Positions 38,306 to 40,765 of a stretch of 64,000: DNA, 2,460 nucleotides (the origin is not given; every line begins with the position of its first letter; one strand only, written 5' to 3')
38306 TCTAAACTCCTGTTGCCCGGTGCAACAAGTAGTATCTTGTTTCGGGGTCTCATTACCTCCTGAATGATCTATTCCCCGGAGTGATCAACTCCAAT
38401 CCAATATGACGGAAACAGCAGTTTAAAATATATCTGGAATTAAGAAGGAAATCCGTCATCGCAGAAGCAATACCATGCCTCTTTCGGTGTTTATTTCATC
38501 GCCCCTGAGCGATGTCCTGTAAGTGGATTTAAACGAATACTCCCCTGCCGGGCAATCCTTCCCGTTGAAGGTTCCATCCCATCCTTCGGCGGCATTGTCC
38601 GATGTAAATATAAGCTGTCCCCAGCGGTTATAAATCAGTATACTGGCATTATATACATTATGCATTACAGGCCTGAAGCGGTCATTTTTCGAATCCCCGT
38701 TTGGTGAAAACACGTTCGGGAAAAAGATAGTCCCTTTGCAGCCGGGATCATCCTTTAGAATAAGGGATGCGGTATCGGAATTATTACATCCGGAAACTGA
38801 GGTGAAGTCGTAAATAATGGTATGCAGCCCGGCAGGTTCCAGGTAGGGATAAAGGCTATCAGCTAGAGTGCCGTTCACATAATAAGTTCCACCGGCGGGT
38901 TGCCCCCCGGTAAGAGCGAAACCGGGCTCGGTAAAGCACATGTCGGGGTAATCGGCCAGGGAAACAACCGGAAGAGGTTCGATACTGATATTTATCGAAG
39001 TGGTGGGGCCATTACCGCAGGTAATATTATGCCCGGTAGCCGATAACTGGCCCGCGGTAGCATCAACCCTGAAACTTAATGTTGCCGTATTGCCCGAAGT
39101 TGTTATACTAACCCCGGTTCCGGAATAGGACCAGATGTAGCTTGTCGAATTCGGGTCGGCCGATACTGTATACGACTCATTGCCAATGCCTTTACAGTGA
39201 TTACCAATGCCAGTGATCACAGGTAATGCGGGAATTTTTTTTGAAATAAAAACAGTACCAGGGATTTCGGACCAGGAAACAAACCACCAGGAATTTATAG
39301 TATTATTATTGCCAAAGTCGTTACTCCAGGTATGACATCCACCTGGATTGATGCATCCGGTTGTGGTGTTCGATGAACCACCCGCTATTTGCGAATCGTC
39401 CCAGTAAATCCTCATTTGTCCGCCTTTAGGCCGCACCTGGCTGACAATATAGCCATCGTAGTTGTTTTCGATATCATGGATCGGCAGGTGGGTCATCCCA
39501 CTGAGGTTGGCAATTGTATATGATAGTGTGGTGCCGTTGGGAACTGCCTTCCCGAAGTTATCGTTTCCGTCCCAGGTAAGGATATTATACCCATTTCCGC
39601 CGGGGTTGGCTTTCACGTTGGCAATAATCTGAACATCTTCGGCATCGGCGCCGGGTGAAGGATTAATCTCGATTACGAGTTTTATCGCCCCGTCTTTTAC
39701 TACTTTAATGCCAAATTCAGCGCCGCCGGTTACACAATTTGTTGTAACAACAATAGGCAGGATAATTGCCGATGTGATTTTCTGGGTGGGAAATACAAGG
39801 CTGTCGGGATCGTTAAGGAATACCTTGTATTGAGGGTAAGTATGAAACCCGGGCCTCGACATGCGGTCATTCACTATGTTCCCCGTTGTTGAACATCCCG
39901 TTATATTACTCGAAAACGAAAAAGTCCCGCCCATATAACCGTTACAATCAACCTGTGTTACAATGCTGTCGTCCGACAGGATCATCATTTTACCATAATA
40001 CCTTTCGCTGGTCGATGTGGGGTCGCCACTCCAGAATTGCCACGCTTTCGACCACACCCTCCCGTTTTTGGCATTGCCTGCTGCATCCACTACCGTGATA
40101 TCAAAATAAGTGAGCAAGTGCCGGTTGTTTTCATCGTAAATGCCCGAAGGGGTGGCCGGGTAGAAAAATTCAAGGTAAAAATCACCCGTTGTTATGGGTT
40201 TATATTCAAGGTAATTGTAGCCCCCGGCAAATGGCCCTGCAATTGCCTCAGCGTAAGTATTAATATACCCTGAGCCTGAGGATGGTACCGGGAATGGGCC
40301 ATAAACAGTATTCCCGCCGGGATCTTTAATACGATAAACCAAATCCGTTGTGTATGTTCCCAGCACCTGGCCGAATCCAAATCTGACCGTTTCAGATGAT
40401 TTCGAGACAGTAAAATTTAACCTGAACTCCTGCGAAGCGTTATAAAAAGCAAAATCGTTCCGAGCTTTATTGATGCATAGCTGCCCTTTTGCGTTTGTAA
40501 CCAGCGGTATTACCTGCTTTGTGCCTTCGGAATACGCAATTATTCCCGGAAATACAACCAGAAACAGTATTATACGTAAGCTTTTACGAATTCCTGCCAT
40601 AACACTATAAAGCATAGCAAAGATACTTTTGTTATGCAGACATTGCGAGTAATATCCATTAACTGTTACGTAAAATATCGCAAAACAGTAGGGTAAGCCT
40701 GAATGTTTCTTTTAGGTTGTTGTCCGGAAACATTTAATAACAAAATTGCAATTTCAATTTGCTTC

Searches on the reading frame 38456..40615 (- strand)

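Call 60: search_protein_families(library=ncbifam, proteins=[window:38456-40615:-])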
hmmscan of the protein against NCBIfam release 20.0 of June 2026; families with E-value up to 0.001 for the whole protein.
window:38456-40615:- (719 aa): 1 family
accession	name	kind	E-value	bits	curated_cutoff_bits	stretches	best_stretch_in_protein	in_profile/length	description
TIGR04131.1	Bac_Flav_CTERM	domain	4.4e-17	62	35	1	632-709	3-75/85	T9SS type B sorting domain-containing protein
